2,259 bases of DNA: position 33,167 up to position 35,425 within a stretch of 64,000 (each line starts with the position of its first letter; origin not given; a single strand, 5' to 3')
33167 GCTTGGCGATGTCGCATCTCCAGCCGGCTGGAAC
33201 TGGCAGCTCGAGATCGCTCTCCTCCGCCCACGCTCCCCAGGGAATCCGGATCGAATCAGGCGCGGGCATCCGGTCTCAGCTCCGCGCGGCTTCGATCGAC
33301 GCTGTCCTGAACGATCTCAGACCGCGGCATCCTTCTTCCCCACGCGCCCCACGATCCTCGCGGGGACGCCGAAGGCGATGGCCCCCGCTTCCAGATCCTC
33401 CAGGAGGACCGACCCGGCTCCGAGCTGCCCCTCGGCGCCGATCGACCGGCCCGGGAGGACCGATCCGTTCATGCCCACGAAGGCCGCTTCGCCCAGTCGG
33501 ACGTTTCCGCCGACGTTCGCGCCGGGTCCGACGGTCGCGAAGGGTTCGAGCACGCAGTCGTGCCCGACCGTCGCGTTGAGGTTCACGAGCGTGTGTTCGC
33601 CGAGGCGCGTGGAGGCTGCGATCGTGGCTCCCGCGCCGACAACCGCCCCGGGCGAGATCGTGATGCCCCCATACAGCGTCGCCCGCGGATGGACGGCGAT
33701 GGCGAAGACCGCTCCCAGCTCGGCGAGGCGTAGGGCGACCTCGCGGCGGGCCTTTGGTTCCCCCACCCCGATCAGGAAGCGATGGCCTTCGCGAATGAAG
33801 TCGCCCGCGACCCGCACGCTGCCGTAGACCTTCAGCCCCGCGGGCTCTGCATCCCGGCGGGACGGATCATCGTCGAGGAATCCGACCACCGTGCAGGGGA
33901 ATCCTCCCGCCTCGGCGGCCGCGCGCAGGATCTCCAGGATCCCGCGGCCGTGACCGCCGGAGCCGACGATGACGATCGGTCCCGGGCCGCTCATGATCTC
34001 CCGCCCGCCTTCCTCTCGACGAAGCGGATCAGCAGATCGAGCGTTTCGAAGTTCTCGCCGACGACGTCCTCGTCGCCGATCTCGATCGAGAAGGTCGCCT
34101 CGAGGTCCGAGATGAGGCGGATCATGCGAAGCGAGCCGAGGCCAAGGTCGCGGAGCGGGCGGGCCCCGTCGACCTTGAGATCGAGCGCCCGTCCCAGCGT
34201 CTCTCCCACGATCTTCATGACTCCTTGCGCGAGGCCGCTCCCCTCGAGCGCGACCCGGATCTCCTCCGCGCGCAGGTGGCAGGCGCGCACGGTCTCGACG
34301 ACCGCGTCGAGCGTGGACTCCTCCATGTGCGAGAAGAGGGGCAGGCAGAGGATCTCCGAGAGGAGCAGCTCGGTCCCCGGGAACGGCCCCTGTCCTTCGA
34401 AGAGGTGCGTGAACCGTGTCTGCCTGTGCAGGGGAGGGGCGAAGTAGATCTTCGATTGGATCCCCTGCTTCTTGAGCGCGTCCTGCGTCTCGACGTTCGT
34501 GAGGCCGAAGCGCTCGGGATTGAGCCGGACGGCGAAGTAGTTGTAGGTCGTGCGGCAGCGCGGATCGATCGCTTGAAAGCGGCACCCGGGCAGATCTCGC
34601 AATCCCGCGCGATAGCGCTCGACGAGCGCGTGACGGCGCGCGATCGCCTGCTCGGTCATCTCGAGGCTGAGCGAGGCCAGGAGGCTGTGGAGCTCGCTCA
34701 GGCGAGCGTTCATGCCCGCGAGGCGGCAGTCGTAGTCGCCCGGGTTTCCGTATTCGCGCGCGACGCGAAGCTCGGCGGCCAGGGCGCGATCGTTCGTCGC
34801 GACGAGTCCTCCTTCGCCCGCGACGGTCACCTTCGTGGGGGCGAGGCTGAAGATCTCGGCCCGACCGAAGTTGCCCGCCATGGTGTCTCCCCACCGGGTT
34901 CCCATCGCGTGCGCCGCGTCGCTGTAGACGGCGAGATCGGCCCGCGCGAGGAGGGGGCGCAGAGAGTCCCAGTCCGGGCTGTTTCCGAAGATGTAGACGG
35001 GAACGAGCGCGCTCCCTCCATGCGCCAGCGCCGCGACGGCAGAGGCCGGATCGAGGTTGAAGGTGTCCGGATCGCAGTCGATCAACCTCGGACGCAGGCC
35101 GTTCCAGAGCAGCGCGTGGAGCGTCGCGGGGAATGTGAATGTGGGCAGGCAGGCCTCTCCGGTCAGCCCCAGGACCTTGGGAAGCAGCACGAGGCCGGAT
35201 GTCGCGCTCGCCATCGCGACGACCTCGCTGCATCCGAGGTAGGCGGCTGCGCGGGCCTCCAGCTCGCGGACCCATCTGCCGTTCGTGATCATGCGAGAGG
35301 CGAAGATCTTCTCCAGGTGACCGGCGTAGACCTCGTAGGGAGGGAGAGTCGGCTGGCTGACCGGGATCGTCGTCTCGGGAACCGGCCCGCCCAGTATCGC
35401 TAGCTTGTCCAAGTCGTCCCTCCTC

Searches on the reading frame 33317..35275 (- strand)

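Call 77: search_protein_families(library=pfam, proteins=[window:33317-35275:-], max_evalue=0.00001)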
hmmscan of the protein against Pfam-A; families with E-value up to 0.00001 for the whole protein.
window:33317-35275:- (652 aa): 2 families
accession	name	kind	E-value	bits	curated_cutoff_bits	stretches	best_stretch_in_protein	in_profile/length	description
PF17836.7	PglD_N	-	5.7e-10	40.1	23.4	1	434-516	2-77/78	PglD N-terminal domain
PF00132.30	Hexapep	-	3.4e-09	36.4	27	0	556-590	2-36/36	Bacterial transferase hexapeptide (six repeats)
